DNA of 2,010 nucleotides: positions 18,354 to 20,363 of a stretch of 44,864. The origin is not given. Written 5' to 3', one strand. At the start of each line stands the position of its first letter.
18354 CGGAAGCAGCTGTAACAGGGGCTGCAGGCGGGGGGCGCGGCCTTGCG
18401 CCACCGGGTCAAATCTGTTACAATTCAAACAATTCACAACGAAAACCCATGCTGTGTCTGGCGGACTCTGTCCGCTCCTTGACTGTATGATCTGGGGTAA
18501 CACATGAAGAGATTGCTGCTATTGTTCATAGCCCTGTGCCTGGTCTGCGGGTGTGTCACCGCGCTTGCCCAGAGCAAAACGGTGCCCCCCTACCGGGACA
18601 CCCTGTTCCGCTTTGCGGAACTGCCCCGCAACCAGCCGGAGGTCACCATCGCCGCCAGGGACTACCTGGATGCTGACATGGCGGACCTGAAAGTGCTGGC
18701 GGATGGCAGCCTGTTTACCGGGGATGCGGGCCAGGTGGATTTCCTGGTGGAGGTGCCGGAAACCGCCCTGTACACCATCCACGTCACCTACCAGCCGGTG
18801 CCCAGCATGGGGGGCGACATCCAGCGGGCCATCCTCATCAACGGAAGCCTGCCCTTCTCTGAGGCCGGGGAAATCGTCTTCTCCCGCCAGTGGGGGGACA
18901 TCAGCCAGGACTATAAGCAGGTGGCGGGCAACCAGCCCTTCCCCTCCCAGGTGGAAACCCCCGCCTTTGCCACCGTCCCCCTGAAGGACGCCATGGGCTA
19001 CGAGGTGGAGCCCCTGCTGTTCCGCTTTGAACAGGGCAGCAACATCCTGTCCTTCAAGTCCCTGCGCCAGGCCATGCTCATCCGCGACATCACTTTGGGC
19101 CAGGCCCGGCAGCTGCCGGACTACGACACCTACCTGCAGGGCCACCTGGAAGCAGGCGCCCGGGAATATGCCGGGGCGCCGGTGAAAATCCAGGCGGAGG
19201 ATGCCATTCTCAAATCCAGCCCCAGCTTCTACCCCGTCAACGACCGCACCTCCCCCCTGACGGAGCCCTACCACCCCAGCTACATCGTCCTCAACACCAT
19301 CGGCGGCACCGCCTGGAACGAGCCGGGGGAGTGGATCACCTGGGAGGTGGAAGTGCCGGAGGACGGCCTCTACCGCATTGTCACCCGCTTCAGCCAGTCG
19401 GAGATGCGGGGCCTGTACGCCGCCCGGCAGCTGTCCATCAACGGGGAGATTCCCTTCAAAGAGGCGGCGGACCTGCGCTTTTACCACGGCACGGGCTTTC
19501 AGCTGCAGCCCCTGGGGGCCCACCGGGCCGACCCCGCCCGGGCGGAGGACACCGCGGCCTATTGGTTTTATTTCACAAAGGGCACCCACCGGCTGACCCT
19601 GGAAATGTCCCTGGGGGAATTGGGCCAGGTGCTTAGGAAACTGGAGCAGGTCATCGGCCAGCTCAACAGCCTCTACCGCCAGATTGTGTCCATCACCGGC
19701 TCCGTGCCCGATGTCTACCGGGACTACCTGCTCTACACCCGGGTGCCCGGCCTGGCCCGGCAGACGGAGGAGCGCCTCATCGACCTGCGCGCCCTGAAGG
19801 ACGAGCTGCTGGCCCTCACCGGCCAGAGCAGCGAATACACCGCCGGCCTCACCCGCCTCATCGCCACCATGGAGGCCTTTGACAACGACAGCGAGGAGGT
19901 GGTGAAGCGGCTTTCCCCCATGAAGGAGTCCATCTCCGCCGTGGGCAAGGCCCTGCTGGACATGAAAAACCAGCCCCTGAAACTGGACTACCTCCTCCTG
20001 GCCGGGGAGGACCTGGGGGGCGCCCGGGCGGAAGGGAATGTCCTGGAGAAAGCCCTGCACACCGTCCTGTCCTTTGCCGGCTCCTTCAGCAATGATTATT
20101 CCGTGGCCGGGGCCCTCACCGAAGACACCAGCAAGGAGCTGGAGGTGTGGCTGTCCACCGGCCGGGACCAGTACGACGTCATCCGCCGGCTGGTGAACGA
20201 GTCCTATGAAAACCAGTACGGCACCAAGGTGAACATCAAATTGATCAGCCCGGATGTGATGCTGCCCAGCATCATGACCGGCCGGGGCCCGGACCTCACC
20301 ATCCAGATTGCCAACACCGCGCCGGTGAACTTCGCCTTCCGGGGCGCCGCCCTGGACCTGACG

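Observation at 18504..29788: Uncharacterised eight-gene envelope system: CBM-fused giant binding protein, two permease pairs and an NHL-propeller/Yip1/DUF5696-like trio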

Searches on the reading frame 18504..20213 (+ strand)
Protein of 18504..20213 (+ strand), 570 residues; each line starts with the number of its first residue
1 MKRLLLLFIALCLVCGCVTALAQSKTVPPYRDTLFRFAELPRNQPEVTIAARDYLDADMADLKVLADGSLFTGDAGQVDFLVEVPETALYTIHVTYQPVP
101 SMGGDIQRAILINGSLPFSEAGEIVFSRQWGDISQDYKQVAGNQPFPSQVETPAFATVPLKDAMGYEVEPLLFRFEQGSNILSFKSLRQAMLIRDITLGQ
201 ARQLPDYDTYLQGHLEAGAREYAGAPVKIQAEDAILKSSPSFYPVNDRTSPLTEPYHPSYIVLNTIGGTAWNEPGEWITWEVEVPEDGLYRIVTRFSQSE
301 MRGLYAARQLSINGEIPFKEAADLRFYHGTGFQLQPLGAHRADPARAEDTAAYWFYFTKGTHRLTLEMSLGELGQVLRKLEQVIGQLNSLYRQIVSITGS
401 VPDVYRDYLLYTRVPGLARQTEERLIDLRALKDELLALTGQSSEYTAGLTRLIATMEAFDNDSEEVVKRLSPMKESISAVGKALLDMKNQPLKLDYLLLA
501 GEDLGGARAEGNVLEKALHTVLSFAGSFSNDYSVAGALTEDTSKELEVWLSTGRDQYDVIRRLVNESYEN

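Call 45: search_solved_structures(query=A4, max_evalue=1)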
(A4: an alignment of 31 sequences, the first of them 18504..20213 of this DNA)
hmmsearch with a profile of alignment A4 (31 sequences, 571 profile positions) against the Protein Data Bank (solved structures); distinct sequences matched with E-value up to 1: 30.
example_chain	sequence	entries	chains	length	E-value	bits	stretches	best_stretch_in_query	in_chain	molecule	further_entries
5x7g_A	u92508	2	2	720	6.6e-06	28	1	305-400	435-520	Cycloisomaltooligosaccharide glucanotransferase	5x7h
8a3k_UNK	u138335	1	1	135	1.2e-05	27.1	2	435-498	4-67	sc-apCC-4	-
8qae_A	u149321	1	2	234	6.7e-05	24.7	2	439-497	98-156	sc-apCC-6-SLLA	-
8qad_A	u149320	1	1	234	0.0028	19.3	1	394-496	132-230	sc-apCC-6-LLIA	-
6dm9_A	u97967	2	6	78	0.018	16.6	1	441-494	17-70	DHD15_extended_A | DHD15_closed_A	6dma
2vzp_A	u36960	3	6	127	0.028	16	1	104-137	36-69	EXO-BETA-D-GLUCOSAMINIDASE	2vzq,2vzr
9r1o_A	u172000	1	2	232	0.032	15.8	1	399-496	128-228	sc-apCC-6-DPH-NR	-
9r1m_A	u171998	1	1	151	0.049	15.2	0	439-498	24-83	sc-apCC-4-LMF-1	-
9r1n_A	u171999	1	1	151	0.061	14.9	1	439-498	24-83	sc-apCC-4-DPH-2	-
6yj6_C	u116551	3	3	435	0.066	14.8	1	262-334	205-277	Transcription factor tau 55 kDa subunit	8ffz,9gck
3lg7_A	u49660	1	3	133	0.07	14.7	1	398-496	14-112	4E10_S0_1EZ3A_002_C (T246)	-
9r1k_A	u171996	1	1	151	0.082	14.5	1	438-503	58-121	sc-apCC-4-A7F-1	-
2vzu_A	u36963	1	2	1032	0.13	13.8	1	43-137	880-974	EXO-BETA-D-GLUCOSAMINIDASE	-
2vzt_A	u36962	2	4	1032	0.14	13.7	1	47-137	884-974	EXO-BETA-D-GLUCOSAMINIDASE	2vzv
2vzo_A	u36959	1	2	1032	0.14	13.7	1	47-137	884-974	EXO-BETA-D-GLUCOSAMINIDASE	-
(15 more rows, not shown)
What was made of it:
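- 18504..21389 (+): Giant (961 aa) binding protein. Its domains are: signal peptide; two beta-sandwich CBM35/Golvesin_C-like modules (about aa 47-199 and 227-368); a helical bundle (371-488); and a MalE-like oligosaccharide-binding domain (492-951). The N-terminal profile hits the CBM35 of CITase at E 6.6e-6 (call 45).
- On CBM35: The family profile hits the CITase CBM35 at E 6.6e-6 and the CsxA CBM35 at 0.03 (call 45).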

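Call 67: search_protein_families(library=pfam, alignment_id=A4, max_evalue=0.01)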
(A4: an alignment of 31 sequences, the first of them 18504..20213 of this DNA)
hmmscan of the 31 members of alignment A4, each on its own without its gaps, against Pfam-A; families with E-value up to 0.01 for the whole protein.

A. member 1, window:18504-20213:+ (570 aa): 0 families

B. families by the number of members that match (of 31 scanned): 5 families
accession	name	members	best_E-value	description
PF25275.1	Golvesin_C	16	1.9e-05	Golvesin C-terminal domain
PF16990.11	CBM_35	8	2.4e-05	Carbohydrate binding module (family 35)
PF05565.16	Sipho_Gp157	2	0.0044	Siphovirus Gp157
PF17829.7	GH115_C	1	0.004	Glycosyl hydrolase family 115 C-terminal domain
PF25474.1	TPR_TmcB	1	0.0054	TmcB, TPR repeats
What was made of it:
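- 18504..21389 (+): Golvesin_C is found in 16 of 31 and CBM_35 in 8 of 31 homologues (call 67).
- On CBM35: CBM_35 is found in 8 of 31 and Golvesin_C in 16 of 31 homologues (call 67).
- The giant binding protein carries CBM35-like modules, which are typical of plant or fungal glycan binding (calls 45, 67).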
